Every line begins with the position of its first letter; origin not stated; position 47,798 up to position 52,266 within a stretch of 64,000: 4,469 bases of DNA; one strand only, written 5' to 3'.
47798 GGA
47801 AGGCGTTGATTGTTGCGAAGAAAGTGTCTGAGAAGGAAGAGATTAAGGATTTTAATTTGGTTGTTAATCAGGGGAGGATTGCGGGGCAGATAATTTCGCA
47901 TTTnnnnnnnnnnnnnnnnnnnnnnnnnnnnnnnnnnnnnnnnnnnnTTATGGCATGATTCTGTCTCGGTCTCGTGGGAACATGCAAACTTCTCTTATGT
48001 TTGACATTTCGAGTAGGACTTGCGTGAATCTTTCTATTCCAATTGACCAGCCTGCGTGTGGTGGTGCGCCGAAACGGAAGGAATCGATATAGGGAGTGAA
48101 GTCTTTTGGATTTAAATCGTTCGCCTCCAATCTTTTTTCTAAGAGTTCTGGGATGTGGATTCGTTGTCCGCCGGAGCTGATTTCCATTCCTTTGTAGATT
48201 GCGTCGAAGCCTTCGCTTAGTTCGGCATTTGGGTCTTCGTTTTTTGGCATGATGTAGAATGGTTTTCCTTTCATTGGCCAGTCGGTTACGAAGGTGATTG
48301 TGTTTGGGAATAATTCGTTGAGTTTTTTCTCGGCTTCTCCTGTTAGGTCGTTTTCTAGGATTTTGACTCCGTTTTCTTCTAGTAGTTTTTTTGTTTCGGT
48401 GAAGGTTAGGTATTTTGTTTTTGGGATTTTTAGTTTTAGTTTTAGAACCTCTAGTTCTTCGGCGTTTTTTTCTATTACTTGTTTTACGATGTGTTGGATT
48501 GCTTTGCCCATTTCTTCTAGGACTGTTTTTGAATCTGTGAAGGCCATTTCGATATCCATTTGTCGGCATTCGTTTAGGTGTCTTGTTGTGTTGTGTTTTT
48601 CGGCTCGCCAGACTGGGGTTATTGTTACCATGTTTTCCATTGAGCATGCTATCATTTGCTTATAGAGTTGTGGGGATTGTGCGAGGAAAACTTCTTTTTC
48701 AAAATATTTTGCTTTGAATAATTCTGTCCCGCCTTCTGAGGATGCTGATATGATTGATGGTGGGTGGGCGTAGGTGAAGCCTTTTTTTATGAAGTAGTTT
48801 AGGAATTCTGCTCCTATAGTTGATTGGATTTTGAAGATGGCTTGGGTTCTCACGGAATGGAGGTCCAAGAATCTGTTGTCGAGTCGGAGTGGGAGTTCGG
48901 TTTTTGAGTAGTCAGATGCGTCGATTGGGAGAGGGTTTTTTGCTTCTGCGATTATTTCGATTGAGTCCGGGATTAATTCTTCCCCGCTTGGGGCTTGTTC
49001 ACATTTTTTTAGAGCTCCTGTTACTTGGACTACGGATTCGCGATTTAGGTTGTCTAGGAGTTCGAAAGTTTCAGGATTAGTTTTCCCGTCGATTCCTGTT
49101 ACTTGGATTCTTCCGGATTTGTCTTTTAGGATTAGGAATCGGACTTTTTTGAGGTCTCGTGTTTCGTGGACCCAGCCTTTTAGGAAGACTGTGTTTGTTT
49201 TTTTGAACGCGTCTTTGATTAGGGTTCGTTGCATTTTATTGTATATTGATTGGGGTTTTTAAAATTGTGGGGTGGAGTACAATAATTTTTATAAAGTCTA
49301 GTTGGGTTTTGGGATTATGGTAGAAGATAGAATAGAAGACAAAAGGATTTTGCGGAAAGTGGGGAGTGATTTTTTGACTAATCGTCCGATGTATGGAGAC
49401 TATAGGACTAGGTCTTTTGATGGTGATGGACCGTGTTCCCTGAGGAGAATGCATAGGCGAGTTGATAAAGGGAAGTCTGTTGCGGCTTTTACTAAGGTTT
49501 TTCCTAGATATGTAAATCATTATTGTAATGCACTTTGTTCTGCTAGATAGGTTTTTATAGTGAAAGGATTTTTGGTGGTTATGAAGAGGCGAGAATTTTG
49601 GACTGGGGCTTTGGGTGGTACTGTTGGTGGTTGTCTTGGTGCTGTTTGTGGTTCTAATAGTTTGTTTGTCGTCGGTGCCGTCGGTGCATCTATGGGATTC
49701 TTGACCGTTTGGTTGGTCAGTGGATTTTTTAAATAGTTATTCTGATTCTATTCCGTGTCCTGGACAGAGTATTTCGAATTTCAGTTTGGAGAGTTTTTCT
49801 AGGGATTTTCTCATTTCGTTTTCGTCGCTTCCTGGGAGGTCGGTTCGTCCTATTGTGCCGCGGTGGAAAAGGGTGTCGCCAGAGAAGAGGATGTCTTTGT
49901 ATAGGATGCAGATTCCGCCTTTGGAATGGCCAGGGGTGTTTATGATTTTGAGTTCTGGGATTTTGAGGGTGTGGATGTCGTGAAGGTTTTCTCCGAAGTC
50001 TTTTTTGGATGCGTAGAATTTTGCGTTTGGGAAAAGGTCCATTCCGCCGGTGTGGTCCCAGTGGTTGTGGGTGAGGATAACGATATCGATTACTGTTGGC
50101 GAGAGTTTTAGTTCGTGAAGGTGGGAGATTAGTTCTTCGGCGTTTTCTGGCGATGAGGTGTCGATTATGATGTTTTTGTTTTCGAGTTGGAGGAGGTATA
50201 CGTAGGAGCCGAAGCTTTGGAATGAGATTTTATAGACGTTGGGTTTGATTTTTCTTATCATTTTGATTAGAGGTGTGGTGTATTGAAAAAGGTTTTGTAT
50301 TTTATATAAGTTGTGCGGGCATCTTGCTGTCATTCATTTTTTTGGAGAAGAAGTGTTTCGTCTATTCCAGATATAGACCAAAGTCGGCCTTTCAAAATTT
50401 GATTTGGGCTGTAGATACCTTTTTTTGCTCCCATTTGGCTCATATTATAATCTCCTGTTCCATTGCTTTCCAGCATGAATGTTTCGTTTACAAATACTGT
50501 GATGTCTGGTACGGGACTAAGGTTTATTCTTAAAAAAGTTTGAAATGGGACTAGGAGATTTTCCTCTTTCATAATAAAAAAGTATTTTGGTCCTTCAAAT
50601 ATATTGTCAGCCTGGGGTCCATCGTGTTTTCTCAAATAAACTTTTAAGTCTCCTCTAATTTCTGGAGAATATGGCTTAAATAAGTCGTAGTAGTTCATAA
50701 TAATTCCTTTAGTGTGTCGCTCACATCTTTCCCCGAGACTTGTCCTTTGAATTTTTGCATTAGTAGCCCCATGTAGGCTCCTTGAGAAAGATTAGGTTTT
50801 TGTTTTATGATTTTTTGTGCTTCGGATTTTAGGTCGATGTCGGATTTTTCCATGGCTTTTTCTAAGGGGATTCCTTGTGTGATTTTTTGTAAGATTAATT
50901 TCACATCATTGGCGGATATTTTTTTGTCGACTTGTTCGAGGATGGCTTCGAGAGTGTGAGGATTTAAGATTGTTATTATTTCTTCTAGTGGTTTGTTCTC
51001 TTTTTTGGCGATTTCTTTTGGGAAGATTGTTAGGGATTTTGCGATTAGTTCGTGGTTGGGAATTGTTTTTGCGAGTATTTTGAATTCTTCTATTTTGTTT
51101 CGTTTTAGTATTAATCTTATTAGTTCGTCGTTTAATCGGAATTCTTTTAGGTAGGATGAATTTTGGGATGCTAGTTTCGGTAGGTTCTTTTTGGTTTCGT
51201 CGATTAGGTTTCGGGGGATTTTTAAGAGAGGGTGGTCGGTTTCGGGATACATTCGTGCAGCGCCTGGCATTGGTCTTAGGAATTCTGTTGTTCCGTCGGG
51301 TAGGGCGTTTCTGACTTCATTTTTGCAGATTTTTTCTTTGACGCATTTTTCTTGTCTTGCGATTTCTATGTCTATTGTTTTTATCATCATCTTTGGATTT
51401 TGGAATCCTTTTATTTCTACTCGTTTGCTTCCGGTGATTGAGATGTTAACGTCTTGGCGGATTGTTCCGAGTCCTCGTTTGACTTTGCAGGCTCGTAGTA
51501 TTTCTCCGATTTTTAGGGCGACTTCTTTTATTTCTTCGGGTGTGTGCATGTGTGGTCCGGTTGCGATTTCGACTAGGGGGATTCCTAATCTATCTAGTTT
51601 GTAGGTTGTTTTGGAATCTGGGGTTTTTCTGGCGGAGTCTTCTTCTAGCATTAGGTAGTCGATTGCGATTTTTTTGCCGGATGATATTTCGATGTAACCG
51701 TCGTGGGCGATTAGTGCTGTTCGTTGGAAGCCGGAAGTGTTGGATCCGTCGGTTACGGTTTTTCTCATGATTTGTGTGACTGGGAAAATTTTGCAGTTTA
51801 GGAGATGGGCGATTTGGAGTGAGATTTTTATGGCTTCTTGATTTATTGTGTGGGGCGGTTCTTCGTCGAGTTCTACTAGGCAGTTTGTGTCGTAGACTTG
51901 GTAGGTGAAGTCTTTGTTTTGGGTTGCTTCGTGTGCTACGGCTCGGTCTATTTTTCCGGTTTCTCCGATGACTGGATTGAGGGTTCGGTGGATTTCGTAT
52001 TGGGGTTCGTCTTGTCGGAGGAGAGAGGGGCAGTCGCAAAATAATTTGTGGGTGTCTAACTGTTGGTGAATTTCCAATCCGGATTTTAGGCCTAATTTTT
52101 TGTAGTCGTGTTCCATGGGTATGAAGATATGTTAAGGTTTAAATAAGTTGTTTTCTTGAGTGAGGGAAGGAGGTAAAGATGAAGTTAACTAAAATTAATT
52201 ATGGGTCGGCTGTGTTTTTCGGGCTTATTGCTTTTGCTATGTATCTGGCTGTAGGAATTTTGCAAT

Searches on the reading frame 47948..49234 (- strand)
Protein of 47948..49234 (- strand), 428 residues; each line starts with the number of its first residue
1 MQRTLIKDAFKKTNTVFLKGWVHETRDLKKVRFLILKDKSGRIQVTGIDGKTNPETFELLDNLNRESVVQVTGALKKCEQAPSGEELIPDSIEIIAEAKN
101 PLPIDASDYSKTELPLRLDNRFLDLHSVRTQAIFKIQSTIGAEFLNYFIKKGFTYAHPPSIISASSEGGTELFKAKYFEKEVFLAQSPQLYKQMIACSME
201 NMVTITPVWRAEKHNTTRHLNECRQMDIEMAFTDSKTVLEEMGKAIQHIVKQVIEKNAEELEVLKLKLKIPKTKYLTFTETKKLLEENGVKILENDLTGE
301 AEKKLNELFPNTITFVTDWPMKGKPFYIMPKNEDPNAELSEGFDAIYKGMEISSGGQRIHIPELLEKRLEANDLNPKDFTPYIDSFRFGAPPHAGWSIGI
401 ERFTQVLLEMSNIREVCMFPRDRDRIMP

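Call 66: search_protein_families(library=pfam, proteins=[window:47948-49234:-], max_evalue=0.00001)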
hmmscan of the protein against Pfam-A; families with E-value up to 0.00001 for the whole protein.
window:47948-49234:- (428 aa): 2 families
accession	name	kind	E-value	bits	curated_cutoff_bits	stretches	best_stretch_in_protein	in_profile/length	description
PF00152.25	tRNA-synt_2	-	4.7e-70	236.5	25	1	116-422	4-307/308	tRNA synthetases class II (D, K and N)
PF01336.31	tRNA_anti-codon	-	1.2e-11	44.8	27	1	17-95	2-75/75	OB-fold nucleic acid binding domain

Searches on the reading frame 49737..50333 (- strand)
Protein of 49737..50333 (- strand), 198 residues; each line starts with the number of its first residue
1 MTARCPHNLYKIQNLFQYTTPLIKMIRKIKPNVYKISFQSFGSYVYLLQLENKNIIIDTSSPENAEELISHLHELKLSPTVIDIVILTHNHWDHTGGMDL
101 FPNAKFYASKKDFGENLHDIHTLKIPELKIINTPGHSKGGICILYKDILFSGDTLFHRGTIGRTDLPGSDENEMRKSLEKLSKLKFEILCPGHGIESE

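Call 66: search_protein_families(library=pfam, proteins=[window:49737-50333:-], max_evalue=0.00001)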
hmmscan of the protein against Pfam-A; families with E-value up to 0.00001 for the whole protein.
window:49737-50333:- (198 aa): 2 families
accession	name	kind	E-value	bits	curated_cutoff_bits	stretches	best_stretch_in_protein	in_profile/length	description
PF00753.33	Lactamase_B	-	8.8e-27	94.7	22.7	2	42-107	5-69/196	Metallo-beta-lactamase superfamily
PF12706.13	Lactamase_B_2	-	2.8e-06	27.5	27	1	54-109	2-63/200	Beta-lactamase superfamily domain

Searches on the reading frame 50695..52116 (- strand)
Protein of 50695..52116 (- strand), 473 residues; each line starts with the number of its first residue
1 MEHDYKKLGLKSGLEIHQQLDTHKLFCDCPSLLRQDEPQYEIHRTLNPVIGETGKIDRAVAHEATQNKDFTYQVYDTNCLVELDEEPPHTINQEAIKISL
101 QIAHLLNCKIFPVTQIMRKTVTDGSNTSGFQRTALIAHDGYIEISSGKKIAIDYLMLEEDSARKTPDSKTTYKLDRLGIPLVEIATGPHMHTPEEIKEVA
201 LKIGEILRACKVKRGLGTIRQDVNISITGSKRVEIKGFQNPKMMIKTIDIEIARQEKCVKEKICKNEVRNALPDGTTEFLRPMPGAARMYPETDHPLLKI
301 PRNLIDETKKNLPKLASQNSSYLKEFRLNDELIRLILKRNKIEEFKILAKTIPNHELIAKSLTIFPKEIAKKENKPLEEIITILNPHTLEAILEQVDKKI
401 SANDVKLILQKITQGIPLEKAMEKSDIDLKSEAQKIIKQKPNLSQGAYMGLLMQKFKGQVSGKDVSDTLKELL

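Call 66: search_protein_families(library=pfam, proteins=[window:50695-52116:-], max_evalue=0.00001)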
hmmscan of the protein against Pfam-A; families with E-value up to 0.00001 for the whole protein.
window:50695-52116:- (473 aa): 1 family
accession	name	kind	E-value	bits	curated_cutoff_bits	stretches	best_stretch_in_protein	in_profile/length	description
PF02934.20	GatB_N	-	2.2e-54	185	23.4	1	12-305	3-276/277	GatB/GatE catalytic domain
